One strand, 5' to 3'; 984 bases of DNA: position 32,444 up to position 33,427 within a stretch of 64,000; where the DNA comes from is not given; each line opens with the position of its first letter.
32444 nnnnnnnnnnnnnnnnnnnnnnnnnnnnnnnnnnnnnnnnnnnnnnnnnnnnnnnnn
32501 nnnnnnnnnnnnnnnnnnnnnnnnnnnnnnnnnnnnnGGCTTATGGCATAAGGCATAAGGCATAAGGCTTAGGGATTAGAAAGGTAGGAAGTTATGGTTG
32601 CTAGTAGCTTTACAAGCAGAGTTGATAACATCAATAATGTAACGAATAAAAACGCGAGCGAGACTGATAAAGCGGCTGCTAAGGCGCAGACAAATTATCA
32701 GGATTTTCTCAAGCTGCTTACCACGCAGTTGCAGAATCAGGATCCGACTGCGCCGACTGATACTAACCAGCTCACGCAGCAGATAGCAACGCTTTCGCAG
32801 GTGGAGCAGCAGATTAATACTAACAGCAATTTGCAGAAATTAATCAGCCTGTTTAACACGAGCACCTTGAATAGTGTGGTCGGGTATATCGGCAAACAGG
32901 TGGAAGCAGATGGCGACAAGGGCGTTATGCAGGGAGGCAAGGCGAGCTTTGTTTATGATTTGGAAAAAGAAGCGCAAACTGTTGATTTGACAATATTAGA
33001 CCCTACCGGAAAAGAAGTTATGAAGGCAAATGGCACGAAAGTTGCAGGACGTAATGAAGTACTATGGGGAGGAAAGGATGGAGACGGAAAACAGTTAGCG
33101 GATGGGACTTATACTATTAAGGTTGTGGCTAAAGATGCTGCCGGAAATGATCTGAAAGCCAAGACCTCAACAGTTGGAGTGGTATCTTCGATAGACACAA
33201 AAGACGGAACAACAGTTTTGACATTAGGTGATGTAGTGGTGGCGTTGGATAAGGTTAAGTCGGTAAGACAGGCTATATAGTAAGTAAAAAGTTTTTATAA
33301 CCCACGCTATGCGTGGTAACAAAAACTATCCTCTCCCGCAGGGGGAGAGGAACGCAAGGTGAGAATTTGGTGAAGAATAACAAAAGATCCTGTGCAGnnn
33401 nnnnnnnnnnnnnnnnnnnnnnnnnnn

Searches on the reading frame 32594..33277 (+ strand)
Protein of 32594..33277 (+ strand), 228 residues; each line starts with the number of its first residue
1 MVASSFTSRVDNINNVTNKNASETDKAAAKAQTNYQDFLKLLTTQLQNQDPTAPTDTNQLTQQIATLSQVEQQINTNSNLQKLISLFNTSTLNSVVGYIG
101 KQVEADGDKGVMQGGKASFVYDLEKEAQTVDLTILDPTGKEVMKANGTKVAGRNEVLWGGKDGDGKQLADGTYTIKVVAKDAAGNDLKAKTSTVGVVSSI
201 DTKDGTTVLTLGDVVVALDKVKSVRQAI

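Call 5: search_protein_families(library=ncbifam, proteins=[window:32594-33277:+], max_evalue=0.01)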
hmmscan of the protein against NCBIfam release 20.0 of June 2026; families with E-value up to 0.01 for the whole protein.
window:32594-33277:+ (228 aa): 12 families
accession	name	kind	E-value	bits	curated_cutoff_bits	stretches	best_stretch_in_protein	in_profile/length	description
NF009453.0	PRK12813.1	equivalog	4.5e-37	127.7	264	1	14-227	10-222/223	flagellar basal body rod modification protein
NF005176.1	PRK06655.1-1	equivalog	1.8e-36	125.9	230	1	36-224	4-196/197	flagellar hook assembly protein FlgD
NF009276.0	PRK12633.1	equivalog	1.9e-25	90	383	1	12-212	3-214/234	flagellar basal body rod modification protein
NF009452.0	PRK12812.1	equivalog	4.3e-25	88.5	258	1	10-225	21-251/289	flagellar basal body rod modification protein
NF004670.1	PRK06009.1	equivalog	9.9e-21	74.3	124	1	34-109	2-74/108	flagellar hook assembly protein FlgD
NF007197.1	PRK09618.1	equivalog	5.1e-20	71.9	129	1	13-121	4-111/138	flagellar hook assembly protein FlgD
NF009277.0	PRK12634.1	equivalog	3.5e-17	63.3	333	1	24-200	17-195/221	flagellar basal body rod modification protein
NF007198.0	PRK09619.1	equivalog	1.9e-16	60.5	267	1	12-187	8-177/218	flagellar hook assembly protein FlgD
NF008875.0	PRK11911.1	equivalog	4.1e-14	52.8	274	1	33-118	26-111/140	flagellar basal body rod modification protein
NF004496.1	PRK05842.1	equivalog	2e-12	46.9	250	2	17-82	9-77/271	flagellar hook assembly protein FlgD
NF005278.0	PRK06792.1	equivalog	4.7e-10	39.5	257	1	16-120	34-138/190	flagellar basal body rod modification protein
NF053608.1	Lsa66_OmpA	equivalog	0.00035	19.1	700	1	135-196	184-245/581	fibronectin-binding adhesin Lsa66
